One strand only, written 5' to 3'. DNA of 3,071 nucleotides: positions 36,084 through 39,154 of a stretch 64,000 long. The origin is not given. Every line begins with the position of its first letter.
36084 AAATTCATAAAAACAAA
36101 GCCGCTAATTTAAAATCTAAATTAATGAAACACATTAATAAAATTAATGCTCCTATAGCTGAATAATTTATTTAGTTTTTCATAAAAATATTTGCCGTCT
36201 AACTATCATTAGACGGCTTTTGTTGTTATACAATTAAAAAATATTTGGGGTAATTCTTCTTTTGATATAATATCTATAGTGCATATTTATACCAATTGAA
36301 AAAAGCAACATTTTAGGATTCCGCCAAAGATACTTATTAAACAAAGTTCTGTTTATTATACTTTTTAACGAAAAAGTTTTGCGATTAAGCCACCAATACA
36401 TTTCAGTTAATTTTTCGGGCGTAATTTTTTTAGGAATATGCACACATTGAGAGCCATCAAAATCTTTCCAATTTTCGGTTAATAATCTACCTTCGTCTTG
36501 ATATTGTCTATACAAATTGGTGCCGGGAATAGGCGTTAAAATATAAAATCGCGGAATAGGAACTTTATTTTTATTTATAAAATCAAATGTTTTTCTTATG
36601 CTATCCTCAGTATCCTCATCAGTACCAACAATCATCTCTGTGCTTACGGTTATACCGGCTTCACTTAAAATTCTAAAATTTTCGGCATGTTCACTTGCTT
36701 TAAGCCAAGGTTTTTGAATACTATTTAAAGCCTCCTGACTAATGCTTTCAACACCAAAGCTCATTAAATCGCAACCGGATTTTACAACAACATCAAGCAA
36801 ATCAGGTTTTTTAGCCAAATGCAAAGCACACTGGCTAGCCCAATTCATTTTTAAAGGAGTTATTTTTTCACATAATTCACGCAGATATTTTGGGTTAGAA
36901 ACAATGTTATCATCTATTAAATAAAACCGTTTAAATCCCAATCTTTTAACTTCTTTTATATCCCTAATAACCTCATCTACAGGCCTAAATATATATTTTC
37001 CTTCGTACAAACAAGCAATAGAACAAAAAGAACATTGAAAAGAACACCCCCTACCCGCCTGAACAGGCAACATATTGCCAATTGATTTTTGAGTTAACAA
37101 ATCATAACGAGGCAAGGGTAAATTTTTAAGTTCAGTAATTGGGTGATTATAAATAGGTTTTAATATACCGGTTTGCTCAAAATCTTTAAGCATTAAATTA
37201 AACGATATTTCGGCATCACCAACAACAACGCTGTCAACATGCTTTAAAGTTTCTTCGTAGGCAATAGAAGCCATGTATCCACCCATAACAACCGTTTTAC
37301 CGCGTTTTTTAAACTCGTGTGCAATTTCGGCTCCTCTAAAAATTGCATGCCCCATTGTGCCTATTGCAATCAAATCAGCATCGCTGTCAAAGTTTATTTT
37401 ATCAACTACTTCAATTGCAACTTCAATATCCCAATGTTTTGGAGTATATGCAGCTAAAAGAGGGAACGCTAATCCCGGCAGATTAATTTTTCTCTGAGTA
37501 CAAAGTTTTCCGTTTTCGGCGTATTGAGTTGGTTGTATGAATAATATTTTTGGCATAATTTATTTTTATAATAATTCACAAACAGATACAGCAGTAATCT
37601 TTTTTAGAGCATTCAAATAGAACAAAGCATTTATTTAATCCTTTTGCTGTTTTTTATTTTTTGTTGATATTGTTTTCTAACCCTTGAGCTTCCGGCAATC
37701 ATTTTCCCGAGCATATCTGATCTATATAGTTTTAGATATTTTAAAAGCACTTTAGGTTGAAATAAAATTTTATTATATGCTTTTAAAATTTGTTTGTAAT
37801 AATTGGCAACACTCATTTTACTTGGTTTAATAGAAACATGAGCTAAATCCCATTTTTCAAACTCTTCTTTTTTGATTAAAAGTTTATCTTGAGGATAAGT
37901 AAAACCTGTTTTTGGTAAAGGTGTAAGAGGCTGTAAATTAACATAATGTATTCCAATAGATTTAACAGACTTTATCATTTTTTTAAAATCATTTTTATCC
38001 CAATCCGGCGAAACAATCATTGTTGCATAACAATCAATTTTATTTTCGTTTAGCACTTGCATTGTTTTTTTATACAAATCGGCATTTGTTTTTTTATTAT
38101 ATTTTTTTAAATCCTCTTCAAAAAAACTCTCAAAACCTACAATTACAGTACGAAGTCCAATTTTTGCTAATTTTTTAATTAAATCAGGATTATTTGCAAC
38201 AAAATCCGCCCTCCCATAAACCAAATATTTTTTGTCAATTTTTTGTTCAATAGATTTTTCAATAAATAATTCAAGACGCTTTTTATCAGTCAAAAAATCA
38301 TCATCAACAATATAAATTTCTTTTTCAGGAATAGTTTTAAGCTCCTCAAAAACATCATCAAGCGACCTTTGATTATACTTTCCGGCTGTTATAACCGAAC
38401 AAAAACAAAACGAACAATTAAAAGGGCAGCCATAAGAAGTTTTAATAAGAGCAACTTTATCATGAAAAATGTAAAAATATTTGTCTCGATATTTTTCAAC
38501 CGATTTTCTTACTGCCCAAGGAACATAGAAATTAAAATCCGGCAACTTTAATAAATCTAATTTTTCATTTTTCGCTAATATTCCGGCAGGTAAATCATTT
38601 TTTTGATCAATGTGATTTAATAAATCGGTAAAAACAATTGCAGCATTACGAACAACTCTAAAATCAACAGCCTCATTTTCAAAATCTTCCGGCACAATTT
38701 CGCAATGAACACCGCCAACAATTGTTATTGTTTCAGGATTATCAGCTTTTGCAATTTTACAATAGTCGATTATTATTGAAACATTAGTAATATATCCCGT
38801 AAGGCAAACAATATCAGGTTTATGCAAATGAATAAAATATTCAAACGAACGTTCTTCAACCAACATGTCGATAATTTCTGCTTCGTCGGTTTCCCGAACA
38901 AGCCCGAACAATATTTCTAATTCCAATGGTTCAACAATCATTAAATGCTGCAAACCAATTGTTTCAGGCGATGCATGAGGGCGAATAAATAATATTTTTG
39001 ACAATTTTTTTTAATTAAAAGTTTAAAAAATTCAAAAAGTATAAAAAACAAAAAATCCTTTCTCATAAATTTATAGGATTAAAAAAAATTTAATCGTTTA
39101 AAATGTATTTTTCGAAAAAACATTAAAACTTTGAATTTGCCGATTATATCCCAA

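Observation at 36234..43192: Six-gene cluster: catalytically altered decarboxylase homolog + secreted beta-helix + GNAT-like + FemAB-like + two B12-radical SAM enzymes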

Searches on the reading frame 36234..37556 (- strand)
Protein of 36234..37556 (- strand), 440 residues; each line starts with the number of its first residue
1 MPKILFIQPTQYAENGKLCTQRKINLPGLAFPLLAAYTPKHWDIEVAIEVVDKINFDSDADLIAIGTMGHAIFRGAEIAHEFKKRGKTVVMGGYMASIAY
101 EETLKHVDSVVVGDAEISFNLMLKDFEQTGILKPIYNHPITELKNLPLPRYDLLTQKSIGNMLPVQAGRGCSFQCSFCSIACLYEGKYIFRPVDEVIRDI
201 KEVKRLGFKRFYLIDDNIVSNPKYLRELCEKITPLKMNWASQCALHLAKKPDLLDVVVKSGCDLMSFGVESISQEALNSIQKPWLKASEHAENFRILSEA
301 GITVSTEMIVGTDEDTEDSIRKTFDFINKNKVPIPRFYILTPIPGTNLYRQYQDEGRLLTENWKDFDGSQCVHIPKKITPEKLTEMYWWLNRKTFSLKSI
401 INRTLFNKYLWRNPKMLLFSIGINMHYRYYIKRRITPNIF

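Call 3: search_protein_families(library=pfam, proteins=[window:36234-37556:-], max_evalue=0.01)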
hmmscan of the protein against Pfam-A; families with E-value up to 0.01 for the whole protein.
window:36234-37556:- (440 aa): 2 families
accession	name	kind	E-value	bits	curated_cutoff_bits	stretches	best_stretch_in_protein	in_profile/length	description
PF04055.27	Radical_SAM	-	3.9e-17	63.4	29.5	1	168-327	4-166/166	Radical SAM superfamily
PF02310.24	B12-binding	-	3.1e-06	27.5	32.1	1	51-118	43-116/121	B12 binding domain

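Call 4: search_protein_families(library=ncbifam, proteins=[window:36234-37556:-], max_evalue=0.01)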
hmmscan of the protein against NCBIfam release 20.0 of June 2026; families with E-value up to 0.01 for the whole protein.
window:36234-37556:- (440 aa): 30 families (the best 25 are shown)
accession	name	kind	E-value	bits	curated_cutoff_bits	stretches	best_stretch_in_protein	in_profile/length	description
TIGR04479.1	bcpD_PhpK_rSAM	subfamily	1.7e-27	96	600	1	94-338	174-414/504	PhpK family radical SAM P-methyltransferase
NF050148.1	rSAM_ApyD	equivalog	1.9e-27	96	750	1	137-355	172-396/645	RiPP biosynthesis radical SAM protein ApyD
TIGR03471.1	HpnJ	equivalog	1.6e-24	86.6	577.6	1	165-372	200-409/472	hopanoid biosynthesis associated radical SAM protein HpnJ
NF038361.1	rSAM_Sden_1168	equivalog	2.8e-22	79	575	1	162-384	282-505/560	Sden_1168 family B12-binding radical SAM P-methyltransferase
TIGR04013.1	B12_SAM_MJ_1487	hypoth_equivalog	3.4e-22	78.8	251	2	47-212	31-201/382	TIGR04013 family B12-binding domain/radical SAM domain-containing protein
TIGR04072.2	rSAM_ladder_B12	equivalog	1.8e-20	73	360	1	77-358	88-378/443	lipid biosynthesis B12-binding/radical SAM protein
TIGR02026.1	BchE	equivalog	5.1e-20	71.8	481.35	1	166-412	198-444/497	magnesium-protoporphyrin IX monomethyl ester anaerobic oxidative cyclase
TIGR04014.1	B12_SAM_MJ_0865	equivalog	1.6e-16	60.1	360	1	76-350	58-356/434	methyl-coenzyme M reductase glutamine C-methyltransferase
TIGR04367.1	HpnR_B12_rSAM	equivalog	7.9e-16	57.6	650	1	79-380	81-398/490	hopanoid C-3 methylase HpnR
NF040546.1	rSAM_CUAEP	equivalog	1.6e-15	56.8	500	1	100-331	107-342/468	CUAEP/CCAEP-tail radical SAM (seleno)protein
NF040542.1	rSAM_RCCLKC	equivalog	1.2e-14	54.3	450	1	82-331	96-351/423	arsinothricin biosynthesis radical SAM protein ArsL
NF045585.1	rSAM_slr0320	equivalog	1.2e-14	53.7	775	1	163-326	236-405/511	photosystem II high light acclimation radical SAM protein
TIGR04385.1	B12_rSAM_cofa1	equivalog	7.2e-14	51.8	450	1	162-329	195-363/438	B12 lower ligand biosynthesis radical SAM protein BzaD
NF033070.1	rSAM_AprD4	equivalog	1.1e-13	50.9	500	1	102-383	133-420/456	AprD4 family radical SAM diol-dehydratase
TIGR04295.1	B12_rSAM_oligo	hypoth_equivalog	1.2e-13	50.5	400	1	158-351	196-383/422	TIGR04295 family B12-binding domain-containing radical SAM protein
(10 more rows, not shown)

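Call 23: search_solved_structures(query=window:36234-37556:-, max_evalue=0.001)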
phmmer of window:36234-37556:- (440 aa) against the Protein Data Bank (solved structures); distinct sequences matched with E-value up to 0.001: 2.
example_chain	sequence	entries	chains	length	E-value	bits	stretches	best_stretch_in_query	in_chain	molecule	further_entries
9ccb_A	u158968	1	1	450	3.1e-11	46.3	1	144-350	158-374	Radical SAM core domain-containing protein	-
6fd2_B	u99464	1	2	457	8.3e-11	44.9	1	142-357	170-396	Putative apramycin biosynthetic oxidoreductase 4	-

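Call 53: search_protein_families(library=padloc, proteins=[window:36234-37556:-], max_evalue=0.001)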
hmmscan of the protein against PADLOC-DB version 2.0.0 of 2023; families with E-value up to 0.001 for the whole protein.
window:36234-37556:- (440 aa): 1 family
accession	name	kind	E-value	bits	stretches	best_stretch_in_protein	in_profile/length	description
PDLC04689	PDC-M51A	-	1.3e-13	48.5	1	45-354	56-376/420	-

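Call 102: search_solved_structures(query=A3, max_evalue=0.001)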
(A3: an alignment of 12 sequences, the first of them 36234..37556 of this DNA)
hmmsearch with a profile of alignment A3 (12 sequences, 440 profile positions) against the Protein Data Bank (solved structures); distinct sequences matched with E-value up to 0.001: 8.
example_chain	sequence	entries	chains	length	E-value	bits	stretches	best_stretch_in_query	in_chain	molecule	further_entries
6fd2_B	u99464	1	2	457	5.6e-13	51.8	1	165-383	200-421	Putative apramycin biosynthetic oxidoreductase 4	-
9ccb_A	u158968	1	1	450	4.5e-12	48.8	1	145-353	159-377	Radical SAM core domain-containing protein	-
7mjv_A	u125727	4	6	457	2.6e-06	29.8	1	76-220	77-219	tRNA-2-methylthio-N(6)-dimethylallyladenosine synthase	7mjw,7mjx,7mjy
7mjz_A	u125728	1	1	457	2.6e-06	29.8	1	76-220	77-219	tRNA-2-methylthio-N(6)-dimethylallyladenosine synthase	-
2qgq_A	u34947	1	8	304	3.9e-05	25.9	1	165-331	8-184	Protein TM_1862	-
4jc0_A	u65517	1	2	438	7.9e-05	24.9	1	165-331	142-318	Ribosomal protein S12 methylthiotransferase RimO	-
7kdx_A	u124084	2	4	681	0.00062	22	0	168-324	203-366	Methyltransferase TokK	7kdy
9n1b_A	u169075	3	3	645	0.00086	21.5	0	132-322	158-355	Radical SAM protein | Radical SAM enzyme CysS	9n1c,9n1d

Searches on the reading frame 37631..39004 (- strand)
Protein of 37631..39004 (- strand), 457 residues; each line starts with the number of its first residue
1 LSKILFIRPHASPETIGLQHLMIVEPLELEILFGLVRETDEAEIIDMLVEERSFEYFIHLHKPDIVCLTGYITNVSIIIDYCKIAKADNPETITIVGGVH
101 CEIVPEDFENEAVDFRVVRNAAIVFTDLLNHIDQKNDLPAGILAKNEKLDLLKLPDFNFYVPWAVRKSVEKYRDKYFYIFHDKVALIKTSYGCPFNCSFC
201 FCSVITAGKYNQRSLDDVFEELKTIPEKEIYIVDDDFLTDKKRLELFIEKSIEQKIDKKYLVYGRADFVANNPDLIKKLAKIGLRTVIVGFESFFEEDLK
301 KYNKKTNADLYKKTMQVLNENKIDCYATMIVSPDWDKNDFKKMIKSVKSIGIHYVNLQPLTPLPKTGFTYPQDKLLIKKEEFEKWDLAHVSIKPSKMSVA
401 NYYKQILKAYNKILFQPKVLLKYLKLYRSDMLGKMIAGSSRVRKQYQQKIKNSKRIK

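Call 3: search_protein_families(library=pfam, proteins=[window:37631-39004:-], max_evalue=0.01)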
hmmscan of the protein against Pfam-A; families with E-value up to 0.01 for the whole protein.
window:37631-39004:- (457 aa): 2 families
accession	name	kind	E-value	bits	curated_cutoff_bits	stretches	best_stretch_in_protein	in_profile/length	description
PF04055.27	Radical_SAM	-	2.5e-19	70.5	29.5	1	188-346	2-165/166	Radical SAM superfamily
PF02310.24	B12-binding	-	1.3e-12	48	32.1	1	23-127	11-119/121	B12 binding domain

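Call 4: search_protein_families(library=ncbifam, proteins=[window:37631-39004:-], max_evalue=0.01)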
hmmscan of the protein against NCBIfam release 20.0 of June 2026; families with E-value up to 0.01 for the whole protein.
window:37631-39004:- (457 aa): 25 families
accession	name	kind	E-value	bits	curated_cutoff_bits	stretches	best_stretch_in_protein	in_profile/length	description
TIGR04367.1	HpnR_B12_rSAM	equivalog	6.2e-47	160.2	650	1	22-426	18-424/490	hopanoid C-3 methylase HpnR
TIGR02026.1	BchE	equivalog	3.6e-24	85.5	481.35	1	41-424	39-437/497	magnesium-protoporphyrin IX monomethyl ester anaerobic oxidative cyclase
TIGR04479.1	bcpD_PhpK_rSAM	subfamily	2.3e-18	65.8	600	1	183-331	240-389/504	PhpK family radical SAM P-methyltransferase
TIGR03471.1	HpnJ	equivalog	3.4e-18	65.8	577.6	1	41-425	46-444/472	hopanoid biosynthesis associated radical SAM protein HpnJ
NF038361.1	rSAM_Sden_1168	equivalog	3.1e-16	59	575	1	42-416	119-521/560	Sden_1168 family B12-binding radical SAM P-methyltransferase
TIGR04072.2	rSAM_ladder_B12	equivalog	4.7e-15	55.2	360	1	71-350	82-349/443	lipid biosynthesis B12-binding/radical SAM protein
TIGR04013.1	B12_SAM_MJ_1487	hypoth_equivalog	7.5e-13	48.1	251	1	52-229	33-196/382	TIGR04013 family B12-binding domain/radical SAM domain-containing protein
NF040542.1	rSAM_RCCLKC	equivalog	8.7e-13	48.2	450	1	40-348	29-348/423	arsinothricin biosynthesis radical SAM protein ArsL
NF033712.0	B12_rSAM_KedN5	subfamily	3.6e-10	38.7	700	1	180-331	191-350/624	KedN5 family methylcobalamin-dependent radical SAM C-methyltransferase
TIGR04295.1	B12_rSAM_oligo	hypoth_equivalog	5.6e-10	38.5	400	1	180-366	196-378/422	TIGR04295 family B12-binding domain-containing radical SAM protein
NF040546.1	rSAM_CUAEP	equivalog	2.1e-07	30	500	1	85-351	71-342/468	CUAEP/CCAEP-tail radical SAM (seleno)protein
NF050148.1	rSAM_ApyD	equivalog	2.3e-07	29.6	750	1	61-331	73-346/645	RiPP biosynthesis radical SAM protein ApyD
TIGR03975.1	rSAM_ocin_1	subfamily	2.4e-07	29.6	281.85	1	60-350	126-430/606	RiPP maturation radical SAM C-methyltransferase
NF045585.1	rSAM_slr0320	equivalog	4e-07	28.9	775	1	74-305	121-361/511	photosystem II high light acclimation radical SAM protein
TIGR04385.1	B12_rSAM_cofa1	equivalog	2.6e-06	26.9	450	1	86-334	94-348/438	B12 lower ligand biosynthesis radical SAM protein BzaD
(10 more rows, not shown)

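Call 24: search_solved_structures(query=window:37631-39004:-, max_evalue=0.001)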
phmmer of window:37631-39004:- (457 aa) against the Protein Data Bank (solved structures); distinct sequences matched with E-value up to 0.001: 3.
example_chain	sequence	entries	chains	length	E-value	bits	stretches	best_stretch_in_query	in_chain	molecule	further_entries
7kdx_A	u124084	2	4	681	8.9e-06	28.1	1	61-354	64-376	Methyltransferase TokK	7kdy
9n1b_A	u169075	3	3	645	0.00011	24.5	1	172-330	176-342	Radical SAM protein | Radical SAM enzyme CysS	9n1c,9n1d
7tol_A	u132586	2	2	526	0.00029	23.1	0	186-300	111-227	glycerol dibiphytanyl glycerol tetraether - macrocyclic archaeol synthase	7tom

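Call 53: search_protein_families(library=padloc, proteins=[window:37631-39004:-], max_evalue=0.001)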
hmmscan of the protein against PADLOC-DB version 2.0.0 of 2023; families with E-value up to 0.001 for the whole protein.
window:37631-39004:- (457 aa): 1 family
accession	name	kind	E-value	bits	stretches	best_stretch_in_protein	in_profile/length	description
PDLC04689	PDC-M51A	-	1e-06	25.8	1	185-380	185-382/420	-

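Call 103: search_solved_structures(query=A4, max_evalue=0.001)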
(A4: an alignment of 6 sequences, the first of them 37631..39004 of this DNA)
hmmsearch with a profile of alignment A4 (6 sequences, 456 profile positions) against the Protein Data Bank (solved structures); distinct sequences matched with E-value up to 0.001: 3.
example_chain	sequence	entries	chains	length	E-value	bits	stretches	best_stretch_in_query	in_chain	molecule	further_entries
7kdx_A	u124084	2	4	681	8.2e-08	34.8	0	61-130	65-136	Methyltransferase TokK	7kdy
9n1b_A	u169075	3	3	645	1.5e-07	34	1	36-252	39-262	Radical SAM protein | Radical SAM enzyme CysS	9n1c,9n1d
6fd2_B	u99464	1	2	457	2.2e-06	30.1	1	163-368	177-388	Putative apramycin biosynthetic oxidoreductase 4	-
